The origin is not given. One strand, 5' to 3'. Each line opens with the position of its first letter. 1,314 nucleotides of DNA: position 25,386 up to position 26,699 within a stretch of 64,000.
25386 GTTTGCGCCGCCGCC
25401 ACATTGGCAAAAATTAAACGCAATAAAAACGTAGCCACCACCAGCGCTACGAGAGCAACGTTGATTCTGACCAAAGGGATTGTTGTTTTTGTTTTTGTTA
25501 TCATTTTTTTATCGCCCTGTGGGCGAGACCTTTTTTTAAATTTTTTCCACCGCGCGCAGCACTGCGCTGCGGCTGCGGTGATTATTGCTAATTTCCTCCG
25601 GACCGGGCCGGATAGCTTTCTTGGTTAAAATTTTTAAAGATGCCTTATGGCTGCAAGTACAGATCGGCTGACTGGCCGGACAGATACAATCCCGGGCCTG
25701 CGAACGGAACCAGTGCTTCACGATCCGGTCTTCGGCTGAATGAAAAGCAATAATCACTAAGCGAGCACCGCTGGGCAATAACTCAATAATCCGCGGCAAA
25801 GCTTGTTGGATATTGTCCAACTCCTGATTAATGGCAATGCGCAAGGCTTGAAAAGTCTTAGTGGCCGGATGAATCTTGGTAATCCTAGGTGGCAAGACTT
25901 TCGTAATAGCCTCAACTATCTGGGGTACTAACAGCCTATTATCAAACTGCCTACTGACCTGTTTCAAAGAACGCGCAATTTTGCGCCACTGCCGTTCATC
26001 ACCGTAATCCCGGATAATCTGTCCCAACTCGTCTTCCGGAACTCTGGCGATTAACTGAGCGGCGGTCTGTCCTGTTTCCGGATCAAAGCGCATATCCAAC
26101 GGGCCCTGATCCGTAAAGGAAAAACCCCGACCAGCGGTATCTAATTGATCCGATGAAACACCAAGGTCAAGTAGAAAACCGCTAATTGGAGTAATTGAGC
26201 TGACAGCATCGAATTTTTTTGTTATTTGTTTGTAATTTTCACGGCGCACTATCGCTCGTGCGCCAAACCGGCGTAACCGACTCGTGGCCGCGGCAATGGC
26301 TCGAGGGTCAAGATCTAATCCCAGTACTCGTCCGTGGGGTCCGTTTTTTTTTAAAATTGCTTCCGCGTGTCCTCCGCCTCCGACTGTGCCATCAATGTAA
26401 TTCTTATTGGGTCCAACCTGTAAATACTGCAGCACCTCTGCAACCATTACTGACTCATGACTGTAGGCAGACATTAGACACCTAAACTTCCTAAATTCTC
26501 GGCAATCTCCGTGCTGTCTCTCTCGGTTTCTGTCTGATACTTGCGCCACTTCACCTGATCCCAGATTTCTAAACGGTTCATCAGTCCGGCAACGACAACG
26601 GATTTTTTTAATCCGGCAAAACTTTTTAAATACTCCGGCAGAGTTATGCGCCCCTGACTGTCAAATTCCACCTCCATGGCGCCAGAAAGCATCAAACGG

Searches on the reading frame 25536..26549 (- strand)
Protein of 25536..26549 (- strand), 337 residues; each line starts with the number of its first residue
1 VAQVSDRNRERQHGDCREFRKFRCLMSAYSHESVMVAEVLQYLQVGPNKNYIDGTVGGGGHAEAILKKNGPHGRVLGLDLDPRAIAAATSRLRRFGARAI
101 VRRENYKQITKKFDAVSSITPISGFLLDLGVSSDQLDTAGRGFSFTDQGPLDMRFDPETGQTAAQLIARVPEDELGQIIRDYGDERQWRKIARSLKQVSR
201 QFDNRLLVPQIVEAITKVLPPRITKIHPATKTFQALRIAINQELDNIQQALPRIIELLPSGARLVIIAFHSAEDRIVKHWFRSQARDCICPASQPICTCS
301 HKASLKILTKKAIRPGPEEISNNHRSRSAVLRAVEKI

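Call 79: search_protein_families(library=pfam, proteins=[window:25536-26549:-], max_evalue=0.001)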
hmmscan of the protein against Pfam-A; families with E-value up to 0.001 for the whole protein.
window:25536-26549:- (337 aa): 3 families
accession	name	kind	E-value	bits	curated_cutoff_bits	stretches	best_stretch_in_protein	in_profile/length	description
PF01795.25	Methyltransf_5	-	5.4e-101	338.6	27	1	29-337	2-309/309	MraW methylase family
PF08242.18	Methyltransf_12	-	8.9e-05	23.6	30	1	57-119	6-72/98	Methyltransferase domain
PF13649.12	Methyltransf_25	-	0.0001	23.3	27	1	56-119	6-71/97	Methyltransferase domain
